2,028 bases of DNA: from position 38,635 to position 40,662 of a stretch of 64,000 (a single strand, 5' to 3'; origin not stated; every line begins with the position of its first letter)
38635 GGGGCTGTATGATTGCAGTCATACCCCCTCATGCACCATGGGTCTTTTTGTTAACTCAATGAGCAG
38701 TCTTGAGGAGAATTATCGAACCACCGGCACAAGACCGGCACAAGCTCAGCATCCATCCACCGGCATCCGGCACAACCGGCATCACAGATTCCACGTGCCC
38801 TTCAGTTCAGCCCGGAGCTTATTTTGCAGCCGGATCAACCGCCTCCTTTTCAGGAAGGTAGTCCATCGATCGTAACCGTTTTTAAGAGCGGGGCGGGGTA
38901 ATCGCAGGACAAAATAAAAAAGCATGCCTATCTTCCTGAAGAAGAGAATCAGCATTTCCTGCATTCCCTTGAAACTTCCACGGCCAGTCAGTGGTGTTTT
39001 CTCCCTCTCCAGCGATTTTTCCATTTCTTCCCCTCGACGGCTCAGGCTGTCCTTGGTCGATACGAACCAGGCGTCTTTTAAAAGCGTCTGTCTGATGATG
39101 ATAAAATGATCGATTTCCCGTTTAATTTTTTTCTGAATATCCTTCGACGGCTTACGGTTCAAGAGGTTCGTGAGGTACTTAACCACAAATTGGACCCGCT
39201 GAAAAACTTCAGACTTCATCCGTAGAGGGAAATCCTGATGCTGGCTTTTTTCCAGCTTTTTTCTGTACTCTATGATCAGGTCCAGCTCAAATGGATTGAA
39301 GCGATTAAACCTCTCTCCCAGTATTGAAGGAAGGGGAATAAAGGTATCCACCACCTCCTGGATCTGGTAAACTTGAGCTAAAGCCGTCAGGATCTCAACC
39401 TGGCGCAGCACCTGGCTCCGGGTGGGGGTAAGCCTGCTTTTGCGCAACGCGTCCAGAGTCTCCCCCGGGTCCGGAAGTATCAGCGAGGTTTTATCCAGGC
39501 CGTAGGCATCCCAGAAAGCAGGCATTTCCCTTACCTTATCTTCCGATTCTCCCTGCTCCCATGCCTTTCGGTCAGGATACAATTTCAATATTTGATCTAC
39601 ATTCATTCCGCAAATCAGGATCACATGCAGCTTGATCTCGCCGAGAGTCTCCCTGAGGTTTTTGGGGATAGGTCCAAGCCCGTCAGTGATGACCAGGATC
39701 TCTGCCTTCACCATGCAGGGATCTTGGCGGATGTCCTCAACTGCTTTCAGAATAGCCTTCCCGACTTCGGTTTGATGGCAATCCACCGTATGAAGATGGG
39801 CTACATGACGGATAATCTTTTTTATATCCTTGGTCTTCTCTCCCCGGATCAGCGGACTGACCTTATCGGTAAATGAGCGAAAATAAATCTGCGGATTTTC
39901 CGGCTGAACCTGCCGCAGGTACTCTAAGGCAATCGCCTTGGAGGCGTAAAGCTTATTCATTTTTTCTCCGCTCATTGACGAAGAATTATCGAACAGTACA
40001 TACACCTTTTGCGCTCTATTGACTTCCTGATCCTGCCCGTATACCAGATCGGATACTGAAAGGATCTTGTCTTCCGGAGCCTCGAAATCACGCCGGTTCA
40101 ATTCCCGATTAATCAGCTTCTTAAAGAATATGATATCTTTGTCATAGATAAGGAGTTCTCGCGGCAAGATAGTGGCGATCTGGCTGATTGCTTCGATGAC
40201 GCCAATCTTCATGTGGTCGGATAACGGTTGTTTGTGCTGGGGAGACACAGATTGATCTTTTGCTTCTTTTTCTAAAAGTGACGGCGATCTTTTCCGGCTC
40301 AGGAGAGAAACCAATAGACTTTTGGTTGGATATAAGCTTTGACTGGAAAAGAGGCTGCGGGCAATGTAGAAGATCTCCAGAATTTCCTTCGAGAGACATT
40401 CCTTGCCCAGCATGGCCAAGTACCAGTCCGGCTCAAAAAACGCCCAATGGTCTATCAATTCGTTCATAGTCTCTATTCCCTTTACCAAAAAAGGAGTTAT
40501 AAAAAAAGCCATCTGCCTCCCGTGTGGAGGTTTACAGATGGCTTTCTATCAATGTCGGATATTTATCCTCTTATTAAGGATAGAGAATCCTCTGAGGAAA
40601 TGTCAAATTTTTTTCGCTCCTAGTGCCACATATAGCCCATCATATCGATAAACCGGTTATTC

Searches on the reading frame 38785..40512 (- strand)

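Call 60: search_protein_families(library=pfam, proteins=[window:38785-40512:-], max_evalue=0.001)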
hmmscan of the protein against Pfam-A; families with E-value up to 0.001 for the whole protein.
window:38785-40512:- (576 aa): 2 families
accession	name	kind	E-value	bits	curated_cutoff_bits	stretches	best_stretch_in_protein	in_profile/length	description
PF00092.34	VWA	-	1.5e-06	29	23.8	1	170-278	2-113/174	von Willebrand factor type A domain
PF13519.12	VWA_2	-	2.1e-05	25.5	27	1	171-278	2-106/107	von Willebrand factor type A domain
